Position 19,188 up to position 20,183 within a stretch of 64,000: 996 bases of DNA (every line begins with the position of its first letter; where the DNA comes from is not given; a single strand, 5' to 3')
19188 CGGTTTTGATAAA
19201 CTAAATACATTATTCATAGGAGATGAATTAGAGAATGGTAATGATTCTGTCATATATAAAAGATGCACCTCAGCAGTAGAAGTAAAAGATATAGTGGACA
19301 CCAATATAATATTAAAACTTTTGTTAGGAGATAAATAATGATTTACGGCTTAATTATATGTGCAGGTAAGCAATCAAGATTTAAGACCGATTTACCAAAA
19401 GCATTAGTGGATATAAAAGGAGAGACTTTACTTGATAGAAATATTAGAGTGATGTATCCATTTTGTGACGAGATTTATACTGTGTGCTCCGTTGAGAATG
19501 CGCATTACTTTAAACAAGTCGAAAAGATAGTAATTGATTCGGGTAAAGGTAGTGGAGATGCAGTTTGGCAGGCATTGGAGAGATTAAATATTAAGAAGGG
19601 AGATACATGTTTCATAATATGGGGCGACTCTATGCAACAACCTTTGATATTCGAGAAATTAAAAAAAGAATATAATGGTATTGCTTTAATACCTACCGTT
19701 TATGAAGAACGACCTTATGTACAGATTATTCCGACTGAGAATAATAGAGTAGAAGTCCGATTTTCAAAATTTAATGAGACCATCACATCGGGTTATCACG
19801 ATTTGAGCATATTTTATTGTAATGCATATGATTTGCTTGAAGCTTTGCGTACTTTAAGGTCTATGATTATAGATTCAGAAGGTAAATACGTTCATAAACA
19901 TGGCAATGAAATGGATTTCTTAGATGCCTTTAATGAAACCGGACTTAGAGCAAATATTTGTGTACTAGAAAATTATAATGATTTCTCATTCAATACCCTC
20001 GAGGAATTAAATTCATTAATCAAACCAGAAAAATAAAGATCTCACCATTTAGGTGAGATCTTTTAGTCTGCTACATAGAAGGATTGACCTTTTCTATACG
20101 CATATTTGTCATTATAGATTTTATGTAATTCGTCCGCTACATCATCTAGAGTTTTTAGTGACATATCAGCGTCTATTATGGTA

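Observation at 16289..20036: Coupled operon: processive GT2 synthase + CofD/YvcK-family transferase fused to a HAD phosphatase + nucleotidyltransferase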

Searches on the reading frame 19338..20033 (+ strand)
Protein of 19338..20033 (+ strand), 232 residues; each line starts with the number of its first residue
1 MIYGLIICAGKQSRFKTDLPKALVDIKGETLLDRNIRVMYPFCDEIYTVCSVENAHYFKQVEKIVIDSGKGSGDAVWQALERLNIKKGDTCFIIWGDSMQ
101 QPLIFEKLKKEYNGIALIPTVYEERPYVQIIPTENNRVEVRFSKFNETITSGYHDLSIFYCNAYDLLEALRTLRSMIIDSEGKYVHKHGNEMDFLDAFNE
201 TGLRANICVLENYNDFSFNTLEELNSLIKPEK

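Call 3: search_protein_families(library=pfam, proteins=[window:19338-20033:+], max_evalue=0.1)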
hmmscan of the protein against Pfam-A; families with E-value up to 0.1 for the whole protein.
window:19338-20033:+ (232 aa): 5 families
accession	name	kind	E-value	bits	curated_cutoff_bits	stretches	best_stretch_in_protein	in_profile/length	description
PF12804.13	NTP_transf_3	-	2.3e-10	41.3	27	1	4-112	1-111/160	MobA-like NTP transferase domain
PF01128.25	IspD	-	7.8e-07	29.5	27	1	5-86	4-91/221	2-C-methyl-D-erythritol 4-phosphate cytidylyltransferase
PF10496.14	Syntaxin-18_N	-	0.029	15.1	30.6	1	140-187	27-74/87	SNARE-complex protein Syntaxin-18 N-terminus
PF25829.1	DUF7953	-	0.045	14.2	27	0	44-107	22-84/114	Domain of unknown function (DUF7953)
PF19006.5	DUF5735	-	0.049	14.1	25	0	33-65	39-72/138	Family of unknown function (DUF5735)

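Call 4: search_protein_families(library=ncbifam, proteins=[window:19338-20033:+], max_evalue=0.1)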
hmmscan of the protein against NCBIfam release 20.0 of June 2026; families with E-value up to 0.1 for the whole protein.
window:19338-20033:+ (232 aa): 20 families
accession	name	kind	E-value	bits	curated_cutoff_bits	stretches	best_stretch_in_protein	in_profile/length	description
NF010936.0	PRK14356.1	equivalog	4.3e-08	32.5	666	1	5-105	9-112/456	bifunctional UDP-N-acetylglucosamine diphosphorylase/glucosamine-1-phosphate N-acetyltransferase GlmU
TIGR00453.1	ispD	equivalog_domain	1e-06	28.4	181.3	1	5-87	3-90/219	2-C-methyl-D-erythritol 4-phosphate cytidylyltransferase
TIGR01173.1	glmU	equivalog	1.6e-06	27.2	366.85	1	5-105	4-106/452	bifunctional UDP-N-acetylglucosamine diphosphorylase/glucosamine-1-phosphate N-acetyltransferase GlmU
NF001457.0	PRK00317.1-3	equivalog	2e-06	27.4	164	1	4-139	4-131/200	molybdenum cofactor guanylyltransferase MobA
TIGR03992.1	Arch_glmU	subfamily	8.3e-06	24.9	292.1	1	5-140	4-148/393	bifunctional sugar-1-phosphate nucleotidylyltransferase/acetyltransferase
NF010933.0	PRK14353.1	equivalog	9.2e-06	24.5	505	1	5-104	9-112/453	bifunctional UDP-N-acetylglucosamine diphosphorylase/glucosamine-1-phosphate N-acetyltransferase GlmU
NF011059.0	PRK14490.1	equivalog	5.3e-05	22.5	354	1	2-63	181-240/374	bifunctional molybdenum cofactor guanylyltransferase MobA/molybdopterin-guanine dinucleotide biosynthesis adaptor protein MobB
NF010940.0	PRK14360.1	equivalog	5.9e-05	21.8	602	1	6-98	6-104/452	bifunctional UDP-N-acetylglucosamine diphosphorylase/glucosamine-1-phosphate N-acetyltransferase GlmU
NF010934.1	PRK14354.1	equivalog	6.4e-05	21.6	450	1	5-106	3-105/447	bifunctional UDP-N-acetylglucosamine diphosphorylase/glucosamine-1-phosphate N-acetyltransferase GlmU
NF041173.1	Sug_nt_acttase_Thmprot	equivalog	0.00012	21.2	600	1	5-139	4-147/405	bifunctional sugar-1-phosphate nucleotidylyltransferase/acetyltransferase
NF010932.0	PRK14352.1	equivalog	0.00012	20.9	611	1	5-98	10-111/488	bifunctional UDP-N-acetylglucosamine diphosphorylase/glucosamine-1-phosphate N-acetyltransferase GlmU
NF002741.0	PRK02726.1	equivalog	0.00016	21.3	179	1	3-54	9-58/200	molybdenum cofactor guanylyltransferase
NF011056.0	PRK14489.1-1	equivalog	0.001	18.3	379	1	4-80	8-83/363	bifunctional molybdenum cofactor guanylyltransferase MobA/molybdopterin-guanine dinucleotide biosynthesis adaptor protein MobB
NF001186.0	PRK00155.2-3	equivalog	0.0025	17.3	253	1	3-60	6-65/224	2-C-methyl-D-erythritol 4-phosphate cytidylyltransferase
NF041135.1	IPPtranDIPPsyn_Thcocales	equivalog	0.0062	15.6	580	1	4-65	3-61/419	bifunctional L-myo-inositol-1-phosphate cytidylyltransferase/CDP-L-myo-inositol myo-inositolphosphotransferase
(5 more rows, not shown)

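Call 8: search_solved_structures(query=window:19338-20033:+, max_evalue=1)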
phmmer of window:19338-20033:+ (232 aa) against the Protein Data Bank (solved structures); distinct sequences matched with E-value up to 1: 11.
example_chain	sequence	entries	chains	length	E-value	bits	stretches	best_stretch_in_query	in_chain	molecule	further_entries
4aaw_A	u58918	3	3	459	0.0059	19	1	3-138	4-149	BIFUNCTIONAL PROTEIN GLMU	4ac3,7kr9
1g95_A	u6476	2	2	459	0.011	18.1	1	3-137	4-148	N-ACETYLGLUCOSAMINE-1-PHOSPHATE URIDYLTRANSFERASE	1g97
1hm0_A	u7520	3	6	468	0.012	18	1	3-137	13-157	N-ACETYLGLUCOSAMINE 1-PHOSPHATE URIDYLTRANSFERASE | UDP-N-ACETYLGLUCOSAMINE-1-PHOSPHATE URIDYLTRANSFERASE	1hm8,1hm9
2v0h_A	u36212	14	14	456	0.041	16.2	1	4-138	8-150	BIFUNCTIONAL PROTEIN GLMU | GLUCOSAMINE-1-PHOSPHATE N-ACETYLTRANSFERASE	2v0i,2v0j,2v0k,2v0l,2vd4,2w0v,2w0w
4myb_A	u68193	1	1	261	0.043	16.2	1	3-94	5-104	2-C-methyl-D-erythritol 4-phosphate cytidylyltransferase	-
5ddt_A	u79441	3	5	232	0.26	13.6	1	3-61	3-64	2-C-methyl-D-erythritol 4-phosphate cytidylyltransferase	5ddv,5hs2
5vmk_A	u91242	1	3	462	0.28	13.5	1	5-108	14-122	Bifunctional protein GlmU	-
6vju_A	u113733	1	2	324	0.32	13.3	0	69-101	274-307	Cystathionine beta-lyase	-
2e8b_A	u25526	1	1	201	0.35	13.2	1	6-98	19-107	Probable molybdopterin-guanine dinucleotide biosynthesis protein A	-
9gby_A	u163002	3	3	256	0.53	12.6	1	5-58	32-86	2-C-methyl-D-erythritol 4-phosphate cytidylyltransferase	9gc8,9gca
1vpa_A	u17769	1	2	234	0.61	12.4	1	4-67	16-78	2-C-methyl-D-erythritol 4-phosphate cytidylyltransferase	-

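Call 47: search_solved_structures(query=A4, max_evalue=0.1, show_alignments=3)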
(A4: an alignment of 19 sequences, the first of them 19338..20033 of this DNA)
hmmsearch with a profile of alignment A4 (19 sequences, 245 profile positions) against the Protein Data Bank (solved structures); distinct sequences matched with E-value up to 0.1: 63 (the best 60 are shown).
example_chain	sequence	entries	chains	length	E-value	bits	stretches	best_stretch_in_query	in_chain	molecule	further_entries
2v0h_A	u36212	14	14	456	4.8e-10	42.2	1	4-144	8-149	BIFUNCTIONAL PROTEIN GLMU | GLUCOSAMINE-1-PHOSPHATE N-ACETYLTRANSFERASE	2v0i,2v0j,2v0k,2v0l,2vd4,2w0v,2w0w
2ggo_A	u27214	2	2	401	6.3e-10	41.9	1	4-127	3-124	401aa long hypothetical glucose-1-phosphate thymidylyltransferase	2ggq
5ddt_A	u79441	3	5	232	2e-09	40.2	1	4-123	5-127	2-C-methyl-D-erythritol 4-phosphate cytidylyltransferase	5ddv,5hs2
5z09_A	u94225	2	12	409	4.1e-09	39.2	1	4-127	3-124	Dual sugar-1-phosphate nucleotidylyltransferase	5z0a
1g95_A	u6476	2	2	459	4.9e-08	35.7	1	2-143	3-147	N-ACETYLGLUCOSAMINE-1-PHOSPHATE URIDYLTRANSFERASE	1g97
4aaw_A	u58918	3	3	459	4.9e-08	35.7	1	2-143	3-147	BIFUNCTIONAL PROTEIN GLMU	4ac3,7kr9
1hm0_A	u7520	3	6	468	4.9e-08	35.7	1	2-144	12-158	N-ACETYLGLUCOSAMINE 1-PHOSPHATE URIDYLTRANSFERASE | UDP-N-ACETYLGLUCOSAMINE-1-PHOSPHATE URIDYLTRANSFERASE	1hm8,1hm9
9dqf_A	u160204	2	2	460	9.3e-08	34.7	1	3-182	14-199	Bifunctional protein GlmU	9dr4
7k47_A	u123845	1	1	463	1e-07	34.7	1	4-152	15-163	Bifunctional protein GlmU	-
3f1c_A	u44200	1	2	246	1.4e-07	34.1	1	3-117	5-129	Putative 2-C-methyl-D-erythritol 4-phosphate cytidylyltransferase 2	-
5vmk_A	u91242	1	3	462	1.6e-07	33.9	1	3-131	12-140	Bifunctional protein GlmU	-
2e8b_A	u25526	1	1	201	3e-07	33.1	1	5-117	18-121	Probable molybdopterin-guanine dinucleotide biosynthesis protein A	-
4myb_A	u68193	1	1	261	3.3e-07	33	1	2-99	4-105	2-C-methyl-D-erythritol 4-phosphate cytidylyltransferase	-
2xme_A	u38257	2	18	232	7e-07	31.9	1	4-111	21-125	CTP-INOSITOL-1-PHOSPHATE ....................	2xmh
1vpa_A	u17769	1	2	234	1.1e-06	31.2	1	1-114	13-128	2-C-methyl-D-erythritol 4-phosphate cytidylyltransferase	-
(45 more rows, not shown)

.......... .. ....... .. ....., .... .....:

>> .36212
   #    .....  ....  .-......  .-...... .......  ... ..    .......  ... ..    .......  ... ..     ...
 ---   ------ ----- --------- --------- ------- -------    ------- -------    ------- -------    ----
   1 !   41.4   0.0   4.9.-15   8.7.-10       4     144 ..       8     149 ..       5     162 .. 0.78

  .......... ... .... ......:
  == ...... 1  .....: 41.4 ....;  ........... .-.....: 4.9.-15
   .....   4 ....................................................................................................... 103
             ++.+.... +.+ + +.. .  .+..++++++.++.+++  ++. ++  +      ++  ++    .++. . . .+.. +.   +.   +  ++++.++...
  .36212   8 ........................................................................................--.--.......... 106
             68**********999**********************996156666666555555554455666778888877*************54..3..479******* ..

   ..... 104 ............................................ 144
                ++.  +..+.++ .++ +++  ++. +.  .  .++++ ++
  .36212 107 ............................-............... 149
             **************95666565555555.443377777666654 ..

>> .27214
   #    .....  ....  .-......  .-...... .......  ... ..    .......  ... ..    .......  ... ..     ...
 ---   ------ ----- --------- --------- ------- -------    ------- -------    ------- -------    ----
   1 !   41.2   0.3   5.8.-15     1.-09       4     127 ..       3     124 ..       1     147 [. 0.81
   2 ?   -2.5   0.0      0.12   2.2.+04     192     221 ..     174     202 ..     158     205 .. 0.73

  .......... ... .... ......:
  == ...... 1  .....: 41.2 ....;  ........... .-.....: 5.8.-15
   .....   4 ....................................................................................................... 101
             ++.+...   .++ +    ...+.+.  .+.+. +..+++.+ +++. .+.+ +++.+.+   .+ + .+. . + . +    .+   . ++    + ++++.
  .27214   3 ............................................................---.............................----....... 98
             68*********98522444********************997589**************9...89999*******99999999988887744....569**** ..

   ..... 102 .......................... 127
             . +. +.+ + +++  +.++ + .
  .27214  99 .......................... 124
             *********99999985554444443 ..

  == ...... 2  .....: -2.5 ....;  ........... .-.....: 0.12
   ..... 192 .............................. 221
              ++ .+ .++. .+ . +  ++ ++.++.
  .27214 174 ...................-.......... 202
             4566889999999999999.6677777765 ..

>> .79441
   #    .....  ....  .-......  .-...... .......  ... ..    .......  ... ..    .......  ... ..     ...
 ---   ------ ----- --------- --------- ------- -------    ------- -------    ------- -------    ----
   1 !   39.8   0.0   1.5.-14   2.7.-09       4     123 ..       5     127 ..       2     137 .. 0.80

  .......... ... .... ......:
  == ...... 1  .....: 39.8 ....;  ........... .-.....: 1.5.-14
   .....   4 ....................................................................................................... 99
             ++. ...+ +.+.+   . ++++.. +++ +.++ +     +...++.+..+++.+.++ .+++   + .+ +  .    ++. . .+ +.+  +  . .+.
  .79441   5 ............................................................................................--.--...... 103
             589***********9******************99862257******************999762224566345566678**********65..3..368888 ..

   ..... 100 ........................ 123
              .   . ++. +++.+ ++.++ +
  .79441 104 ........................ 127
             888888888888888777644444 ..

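Call 48: search_protein_families(library=ncbifam, alignment_id=A4, max_evalue=0.001)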
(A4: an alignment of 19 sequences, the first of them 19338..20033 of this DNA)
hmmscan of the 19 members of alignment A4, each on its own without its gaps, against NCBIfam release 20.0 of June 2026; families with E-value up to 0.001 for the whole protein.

A. member 1, window:19338-20033:+ (232 aa): 12 families
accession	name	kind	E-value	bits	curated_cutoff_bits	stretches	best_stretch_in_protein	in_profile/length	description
NF010936.0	PRK14356.1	equivalog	4.3e-08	32.5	666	1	5-105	9-112/456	bifunctional UDP-N-acetylglucosamine diphosphorylase/glucosamine-1-phosphate N-acetyltransferase GlmU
TIGR00453.1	ispD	equivalog_domain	1e-06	28.4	181.3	1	5-87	3-90/219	2-C-methyl-D-erythritol 4-phosphate cytidylyltransferase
TIGR01173.1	glmU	equivalog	1.6e-06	27.2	366.85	1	5-105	4-106/452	bifunctional UDP-N-acetylglucosamine diphosphorylase/glucosamine-1-phosphate N-acetyltransferase GlmU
NF001457.0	PRK00317.1-3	equivalog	2e-06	27.4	164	1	4-139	4-131/200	molybdenum cofactor guanylyltransferase MobA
TIGR03992.1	Arch_glmU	subfamily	8.3e-06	24.9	292.1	1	5-140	4-148/393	bifunctional sugar-1-phosphate nucleotidylyltransferase/acetyltransferase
NF010933.0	PRK14353.1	equivalog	9.2e-06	24.5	505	1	5-104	9-112/453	bifunctional UDP-N-acetylglucosamine diphosphorylase/glucosamine-1-phosphate N-acetyltransferase GlmU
NF011059.0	PRK14490.1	equivalog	5.3e-05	22.5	354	1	2-63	181-240/374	bifunctional molybdenum cofactor guanylyltransferase MobA/molybdopterin-guanine dinucleotide biosynthesis adaptor protein MobB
NF010940.0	PRK14360.1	equivalog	5.9e-05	21.8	602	1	6-98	6-104/452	bifunctional UDP-N-acetylglucosamine diphosphorylase/glucosamine-1-phosphate N-acetyltransferase GlmU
NF010934.1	PRK14354.1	equivalog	6.4e-05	21.6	450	1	5-106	3-105/447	bifunctional UDP-N-acetylglucosamine diphosphorylase/glucosamine-1-phosphate N-acetyltransferase GlmU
NF041173.1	Sug_nt_acttase_Thmprot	equivalog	0.00012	21.2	600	1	5-139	4-147/405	bifunctional sugar-1-phosphate nucleotidylyltransferase/acetyltransferase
NF010932.0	PRK14352.1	equivalog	0.00012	20.9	611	1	5-98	10-111/488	bifunctional UDP-N-acetylglucosamine diphosphorylase/glucosamine-1-phosphate N-acetyltransferase GlmU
NF002741.0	PRK02726.1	equivalog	0.00016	21.3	179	1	3-54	9-58/200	molybdenum cofactor guanylyltransferase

B. families by the number of members that match (of 19 scanned): 35 families (the first 25 are shown)
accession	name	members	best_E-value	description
TIGR00453.1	ispD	17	2.3e-11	2-C-methyl-D-erythritol 4-phosphate cytidylyltransferase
NF001457.0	PRK00317.1-3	15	2.6e-07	molybdenum cofactor guanylyltransferase MobA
NF006899.0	PRK09382.1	14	3.1e-07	bifunctional 2-C-methyl-D-erythritol 4-phosphate cytidylyltransferase/2-C-methyl-D-erythritol 2,4-cyclodiphosphate synthase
NF010933.0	PRK14353.1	13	1.7e-13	bifunctional UDP-N-acetylglucosamine diphosphorylase/glucosamine-1-phosphate N-acetyltransferase GlmU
TIGR01173.1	glmU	10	4.1e-17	bifunctional UDP-N-acetylglucosamine diphosphorylase/glucosamine-1-phosphate N-acetyltransferase GlmU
NF010936.0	PRK14356.1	10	2.1e-10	bifunctional UDP-N-acetylglucosamine diphosphorylase/glucosamine-1-phosphate N-acetyltransferase GlmU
NF001186.0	PRK00155.2-3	10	4.9e-10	2-C-methyl-D-erythritol 4-phosphate cytidylyltransferase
NF010937.0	PRK14357.1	10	1.2e-09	bifunctional UDP-N-acetylglucosamine diphosphorylase/glucosamine-1-phosphate N-acetyltransferase GlmU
TIGR03992.1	Arch_glmU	9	1e-10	bifunctional sugar-1-phosphate nucleotidylyltransferase/acetyltransferase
NF010934.1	PRK14354.1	8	2.5e-13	bifunctional UDP-N-acetylglucosamine diphosphorylase/glucosamine-1-phosphate N-acetyltransferase GlmU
NF010932.0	PRK14352.1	7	1.3e-16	bifunctional UDP-N-acetylglucosamine diphosphorylase/glucosamine-1-phosphate N-acetyltransferase GlmU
NF010939.0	PRK14359.1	7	3.3e-08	bifunctional UDP-N-acetylglucosamine diphosphorylase/glucosamine-1-phosphate N-acetyltransferase GlmU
NF010940.0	PRK14360.1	6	2.2e-12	bifunctional UDP-N-acetylglucosamine diphosphorylase/glucosamine-1-phosphate N-acetyltransferase GlmU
NF041173.1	Sug_nt_acttase_Thmprot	6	2.1e-07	bifunctional sugar-1-phosphate nucleotidylyltransferase/acetyltransferase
NF011056.0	PRK14489.1-1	6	1.5e-06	bifunctional molybdenum cofactor guanylyltransferase MobA/molybdopterin-guanine dinucleotide biosynthesis adaptor protein MobB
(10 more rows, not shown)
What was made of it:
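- On GlmU-type sugar-1-phosphate nucleotidyltransferases: All NCBIfam hits are far below their cutoffs (calls 4, 48). g3 belongs to a distinct subfamily.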

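Call 50: find_homologous_proteins(query=window:19338-20033:+, max_evalue=0.00001)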
Query window:19338-20033:+ (232 aa): 132 proteins with E <= 0.00001 among 550 candidates; the best 120 are listed.
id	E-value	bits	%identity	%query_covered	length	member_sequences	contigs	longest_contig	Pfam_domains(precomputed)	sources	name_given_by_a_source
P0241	2.2e-154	529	100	100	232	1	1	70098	PF01128.26,PF12804.14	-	-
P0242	7.9e-110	383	71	100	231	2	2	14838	PF01128.26,PF12804.14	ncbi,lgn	-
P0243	1.2e-105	370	69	99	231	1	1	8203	PF01128.26,PF12804.14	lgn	-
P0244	6.0e-99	348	66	98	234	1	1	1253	PF12804.14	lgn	-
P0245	3.3e-97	342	62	99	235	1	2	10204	PF01128.26,PF12804.14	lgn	-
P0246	4.4e-96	338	63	99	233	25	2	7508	PF01128.26,PF12804.14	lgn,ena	-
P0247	7.1e-95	335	64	100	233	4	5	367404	PF01128.26,PF12804.14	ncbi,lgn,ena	-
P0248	2.0e-94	333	64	99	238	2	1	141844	PF01128.26,PF12804.14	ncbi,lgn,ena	-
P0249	8.4e-92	324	59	99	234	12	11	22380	PF01128.26,PF12804.14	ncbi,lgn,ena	-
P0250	4.1e-88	312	59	100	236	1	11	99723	PF00483.30,PF01128.26,PF12804.14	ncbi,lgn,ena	-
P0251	6.1e-88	312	59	99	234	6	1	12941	PF01128.26,PF12804.14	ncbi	-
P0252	9.0e-88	311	59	99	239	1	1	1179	PF01128.26,PF12804.14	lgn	-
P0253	2.3e-85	303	57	98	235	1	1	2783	PF01128.26,PF12804.14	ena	-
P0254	3.3e-85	303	58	99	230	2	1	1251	PF01128.26,PF12804.14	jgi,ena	-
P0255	1.6e-82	294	57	98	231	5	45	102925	PF01128.26,PF12804.14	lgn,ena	-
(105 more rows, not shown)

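Call 57: predict_structure(alignment_id=A5)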
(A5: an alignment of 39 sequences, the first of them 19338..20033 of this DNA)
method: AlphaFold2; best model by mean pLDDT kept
length: 232 residues; sequences in the alignment: 39
mean_pLDDT: 92.5   pTM: 0.90
mean pLDDT of the five models: 92.5, 91.4, 91.2, 90.6, 90.5
residues with pLDDT >= 90: 185; 70-90: 40; 50-70: 6; < 50: 1
segments of 3 or more residues with pLDDT < 50: none
pLDDT, mean of each block of 10 residues (from residue 1): 95 76 90 95 98 93 93 97 98 94 96 98 95 97 94 97 99 97 93 97 97 78 72 45
secondary structure, 60 per line:
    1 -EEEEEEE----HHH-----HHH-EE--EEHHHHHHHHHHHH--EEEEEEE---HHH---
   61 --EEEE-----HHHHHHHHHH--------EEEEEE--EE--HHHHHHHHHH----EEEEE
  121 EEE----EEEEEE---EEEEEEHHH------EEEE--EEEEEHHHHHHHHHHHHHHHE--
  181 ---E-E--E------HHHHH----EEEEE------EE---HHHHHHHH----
elements in order: E2-8 H31-42 E45-51 E63-66 H72-81 E90-95 H102-111 E116-123 E128-133 E137-142 E152-155 E158-162 H163-177 H196-200 E205-209 H221-228

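Call 61: fold_search(model_id=the predicted structure, library=pdb)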
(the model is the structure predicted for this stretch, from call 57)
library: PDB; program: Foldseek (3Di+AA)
matches with E <= 10: 1105; with E <= 0.001: 623
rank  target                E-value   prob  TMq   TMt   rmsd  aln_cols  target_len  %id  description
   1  7kr9                  1.5e-14  1.00  0.76  0.41   3.3       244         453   20  Bifunctional enzyme GlmU bound to Zn(II) (released 2021-12-01)
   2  4aaw                  1.5e-13  1.00  0.76  0.41   3.5       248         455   22  S.pneumoniae GlmU in complex with an antibacterial inhibitor (released 2012-02-15)
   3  1hm8_A                1.9e-13  1.00  0.79  0.42   3.2       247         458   20  CRYSTAL STRUCTURE OF S.PNEUMONIAE N-ACETYLGLUCOSAMINE-1-PHOSPHATE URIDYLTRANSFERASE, GLMU, BOUND TO ACETYL COENZYME A (released 2001-11-30)
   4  1g95                  2.0e-13  1.00  0.72  0.40   3.9       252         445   20  CRYSTAL STRUCTURE OF S.PNEUMONIAE GLMU, APO FORM (released 2001-05-22)
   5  1g97                  3.3e-13  1.00  0.70  0.39   4.4       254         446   22  S.PNEUMONIAE GLMU COMPLEXED WITH UDP-N-ACETYLGLUCOSAMINE AND MG2+ (released 2001-05-22)
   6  1hm0_A                4.2e-13  1.00  0.72  0.40   4.0       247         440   21  CRYSTAL STRUCTURE OF S.PNEUMONIAE N-ACETYLGLUCOSAMINE 1-PHOSPHATE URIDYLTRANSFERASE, GLMU (released 2001-11-30)
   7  4ac3                  6.9e-13  1.00  0.75  0.41   3.4       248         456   20  S.pneumoniae GlmU in complex with an antibacterial inhibitor (released 2012-02-15)
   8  9dr4                  8.8e-13  1.00  0.74  0.41   3.8       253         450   18  Crystal structure of bifunctional GlmU from Staphylococcus aureus NCTC 8325 complexed with UTP, CoA and Glc 1-P (released 2025-05-14)
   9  5vmk_A                1.0e-12  1.00  0.75  0.41   3.7       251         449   20  Crystal structure of a bifunctional GlmU UDP-N-acetylglucosamine diphosphorylase/glucosamine-1- phosphate N-acetyltran (released 2017-05-24)
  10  7k47                  1.3e-12  1.00  0.73  0.40   4.6       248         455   16  Crystal Structure of Glucosamine-1-phosphate N-acetyltransferase from Stenotrophomonas maltophilia K279a (released 2020-09-23)
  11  9dqf                  1.5e-12  1.00  0.75  0.41   3.9       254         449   18  Crystal structure of bifunctional GlmU from Staphylococcus aureus NCTC 8325 complexed with acetyl CoA and citrate (released 2025-05-14)
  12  1hv9_A                1.6e-12  1.00  0.77  0.42   3.6       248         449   17  STRUCTURE OF E. COLI GLMU: ANALYSIS OF PYROPHOSPHORYLASE AND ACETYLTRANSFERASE ACTIVE SITES (released 2001-02-21)
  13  1fwy_B                2.4e-12  1.00  0.73  0.54   4.6       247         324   19  CRYSTAL STRUCTURE OF N-ACETYLGLUCOSAMINE 1-PHOSPHATE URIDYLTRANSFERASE BOUND TO UDP-GLCNAC (released 2000-10-18)
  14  1hv9_B                2.7e-12  1.00  0.75  0.41   4.4       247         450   18  STRUCTURE OF E. COLI GLMU: ANALYSIS OF PYROPHOSPHORYLASE AND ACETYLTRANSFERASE ACTIVE SITES (released 2001-02-21)
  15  2oi6_B                2.7e-12  1.00  0.74  0.41   4.5       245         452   19  E. coli GlmU- Complex with UDP-GlcNAc, CoA and GlcN-1-PO4 (released 2007-06-19)
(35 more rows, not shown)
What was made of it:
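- On GlmU-type sugar-1-phosphate nucleotidyltransferases: TMq 0.72-0.79 to GlmU (call 61).
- g3: the GlmU pyrophosphorylase domain, TMq 0.72-0.79 (call 61).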
